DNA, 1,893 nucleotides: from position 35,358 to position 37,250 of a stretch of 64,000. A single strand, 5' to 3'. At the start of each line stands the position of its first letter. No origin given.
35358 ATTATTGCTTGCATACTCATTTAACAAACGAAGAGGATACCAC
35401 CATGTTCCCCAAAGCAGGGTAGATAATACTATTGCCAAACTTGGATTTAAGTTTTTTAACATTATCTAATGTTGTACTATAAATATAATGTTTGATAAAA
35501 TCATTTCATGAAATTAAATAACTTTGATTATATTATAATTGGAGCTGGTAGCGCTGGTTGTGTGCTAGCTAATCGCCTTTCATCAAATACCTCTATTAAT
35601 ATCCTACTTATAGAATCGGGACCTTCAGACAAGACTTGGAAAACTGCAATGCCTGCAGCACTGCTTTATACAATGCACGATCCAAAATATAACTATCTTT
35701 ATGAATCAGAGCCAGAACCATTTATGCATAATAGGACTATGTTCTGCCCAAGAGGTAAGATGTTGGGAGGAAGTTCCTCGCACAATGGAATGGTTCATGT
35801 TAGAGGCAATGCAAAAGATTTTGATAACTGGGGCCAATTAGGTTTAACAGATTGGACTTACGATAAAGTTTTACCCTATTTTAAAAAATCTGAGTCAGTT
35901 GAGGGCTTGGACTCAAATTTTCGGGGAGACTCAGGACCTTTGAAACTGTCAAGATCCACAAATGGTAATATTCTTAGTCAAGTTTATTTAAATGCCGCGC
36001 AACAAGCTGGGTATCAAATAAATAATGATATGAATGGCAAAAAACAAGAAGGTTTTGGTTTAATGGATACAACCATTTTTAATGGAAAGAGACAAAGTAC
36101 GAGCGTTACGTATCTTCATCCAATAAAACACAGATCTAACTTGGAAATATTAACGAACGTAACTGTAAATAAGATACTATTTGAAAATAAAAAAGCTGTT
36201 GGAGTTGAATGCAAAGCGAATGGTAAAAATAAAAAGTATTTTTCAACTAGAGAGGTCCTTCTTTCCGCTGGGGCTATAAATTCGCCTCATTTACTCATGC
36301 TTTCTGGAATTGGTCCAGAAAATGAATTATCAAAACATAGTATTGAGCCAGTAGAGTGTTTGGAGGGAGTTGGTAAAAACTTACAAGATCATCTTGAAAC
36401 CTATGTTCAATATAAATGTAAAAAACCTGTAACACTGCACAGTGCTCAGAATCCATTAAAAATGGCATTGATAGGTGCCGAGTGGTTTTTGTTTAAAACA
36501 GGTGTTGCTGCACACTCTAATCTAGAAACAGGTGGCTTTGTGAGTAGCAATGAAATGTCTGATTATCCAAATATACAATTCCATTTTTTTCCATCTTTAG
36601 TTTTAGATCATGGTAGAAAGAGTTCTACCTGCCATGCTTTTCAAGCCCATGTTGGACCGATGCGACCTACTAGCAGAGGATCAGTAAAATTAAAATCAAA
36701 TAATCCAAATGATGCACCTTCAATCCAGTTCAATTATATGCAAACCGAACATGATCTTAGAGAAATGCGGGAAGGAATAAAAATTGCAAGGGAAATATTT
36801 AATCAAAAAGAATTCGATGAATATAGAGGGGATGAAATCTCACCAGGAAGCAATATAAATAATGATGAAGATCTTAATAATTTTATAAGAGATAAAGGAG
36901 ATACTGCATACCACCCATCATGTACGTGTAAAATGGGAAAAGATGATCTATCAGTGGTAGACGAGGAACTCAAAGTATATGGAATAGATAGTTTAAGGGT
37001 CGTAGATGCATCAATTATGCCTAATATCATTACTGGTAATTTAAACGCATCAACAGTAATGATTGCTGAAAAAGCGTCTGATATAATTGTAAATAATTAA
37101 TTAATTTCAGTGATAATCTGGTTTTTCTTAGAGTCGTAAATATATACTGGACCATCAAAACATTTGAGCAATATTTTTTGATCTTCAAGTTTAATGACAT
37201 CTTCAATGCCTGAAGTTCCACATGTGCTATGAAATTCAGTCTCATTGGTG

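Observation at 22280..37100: Quaternary-ammonium island in which four predicted routes converge on glycine betaine, served by one ABC importer and no regulator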

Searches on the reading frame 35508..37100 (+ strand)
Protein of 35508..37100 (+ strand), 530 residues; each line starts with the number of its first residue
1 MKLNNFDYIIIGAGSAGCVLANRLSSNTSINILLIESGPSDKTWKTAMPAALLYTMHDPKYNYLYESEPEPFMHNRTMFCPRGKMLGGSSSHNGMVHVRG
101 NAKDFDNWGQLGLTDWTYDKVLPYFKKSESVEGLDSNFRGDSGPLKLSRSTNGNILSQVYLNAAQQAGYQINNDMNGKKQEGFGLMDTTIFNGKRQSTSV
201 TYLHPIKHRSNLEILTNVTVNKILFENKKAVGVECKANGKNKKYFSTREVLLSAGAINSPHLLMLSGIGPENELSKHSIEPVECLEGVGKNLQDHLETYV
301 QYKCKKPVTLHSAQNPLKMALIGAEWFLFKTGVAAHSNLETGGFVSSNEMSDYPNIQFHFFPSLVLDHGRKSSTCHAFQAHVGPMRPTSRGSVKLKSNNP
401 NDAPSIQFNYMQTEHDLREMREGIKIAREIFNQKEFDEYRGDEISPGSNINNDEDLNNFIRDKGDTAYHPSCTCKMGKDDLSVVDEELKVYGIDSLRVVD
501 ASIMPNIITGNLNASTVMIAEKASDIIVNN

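Call 4: search_protein_families(library=pfam, proteins=[window:35508-37100:+])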
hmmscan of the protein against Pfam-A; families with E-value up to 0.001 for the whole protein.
window:35508-37100:+ (530 aa): 6 families
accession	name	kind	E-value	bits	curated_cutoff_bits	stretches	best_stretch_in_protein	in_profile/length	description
PF00732.25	GMC_oxred_N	-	4.9e-58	196.9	23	1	6-296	1-217/218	GMC oxidoreductase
PF05199.19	GMC_oxred_C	-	6.3e-41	140.6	24.6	1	387-520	1-139/139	GMC oxidoreductase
PF07992.20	Pyr_redox_2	-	3.1e-06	27.3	26.1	0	6-60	1-54/291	Pyridine nucleotide-disulphide oxidoreductase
PF00890.30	FAD_binding_2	-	1.3e-05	25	20.4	0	210-259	156-206/414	FAD binding domain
PF05834.18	Lycopene_cycl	-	1.4e-05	24.8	23.4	1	7-41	1-36/380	Lycopene cyclase protein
PF13738.12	Pyr_redox_3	-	0.00034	20.4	30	0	196-273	80-150/305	Pyridine nucleotide-disulphide oxidoreductase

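Call 5: search_protein_families(library=ncbifam, proteins=[window:35508-37100:+], max_evalue=0.01)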
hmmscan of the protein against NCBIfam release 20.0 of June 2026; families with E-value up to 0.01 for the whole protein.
window:35508-37100:+ (530 aa): 22 families
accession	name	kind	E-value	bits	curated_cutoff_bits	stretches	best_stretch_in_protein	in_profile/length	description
NF002550.0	PRK02106.1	subfamily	2e-231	769.4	605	1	3-529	3-535/563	choline dehydrogenase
TIGR01810.1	betA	equivalog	1.9e-210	700.1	732.1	1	7-528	1-527/532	choline dehydrogenase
TIGR03970.1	mycofact_MftG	equivalog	5.7e-102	342.2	387.45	2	7-321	2-317/487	mycofactocin dehydrogenase MftG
TIGR04542.1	GMC_mycofac_2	equivalog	2.3e-33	115.9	400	2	7-308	1-261/425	mycofactocin system GMC family oxidoreductase MftG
NF038210.1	GMC_mycofac_3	equivalog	2e-16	59.9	300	1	9-110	2-94/418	mycofactocin system GMC family oxidoreductase MftG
TIGR02462.1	pyranose_ox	equivalog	1.1e-05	24.6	544.9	0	208-336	227-352/548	pyranose oxidase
NF053717.1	VnlPnlRedVprA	equivalog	1.4e-05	24.1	600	0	179-263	113-200/481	vinyl phenol reductase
NF058674.1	CholsOxChoxAB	equivalog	0.00016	20.3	850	0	5-45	5-41/535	cholesterol oxidase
NF006130.0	PRK08274.1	equivalog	0.00038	19.4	369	0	208-272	143-207/467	FAD-dependent tricarballylate dehydrogenase TcuA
TIGR01813.1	flavo_cyto_c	subfamily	0.00041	19.2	285.45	0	200-256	133-190/444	flavocytochrome c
TIGR01988.1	Ubi-OHases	subfamily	0.00046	19.1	224.65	1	7-49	1-42/387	ubiquinone biosynthesis hydroxylase, UbiH/UbiF/VisC/COQ6 family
NF041080.1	DGGGPL_reductase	equivalog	0.00056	18.9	580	1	5-48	1-43/447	digeranylgeranylglycerophospholipid reductase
NF045689.1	BCarotKetCrtO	equivalog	0.0023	16.5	1000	0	211-251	257-294/563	beta-carotene ketolase CrtO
TIGR02032.1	GG-red-SF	subfamily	0.0024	17.6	158.8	1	6-37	1-31/297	geranylgeranyl reductase family protein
NF004939.0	PRK06292.1-1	equivalog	0.0036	16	435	1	1-44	1-43/476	dihydrolipoyl dehydrogenase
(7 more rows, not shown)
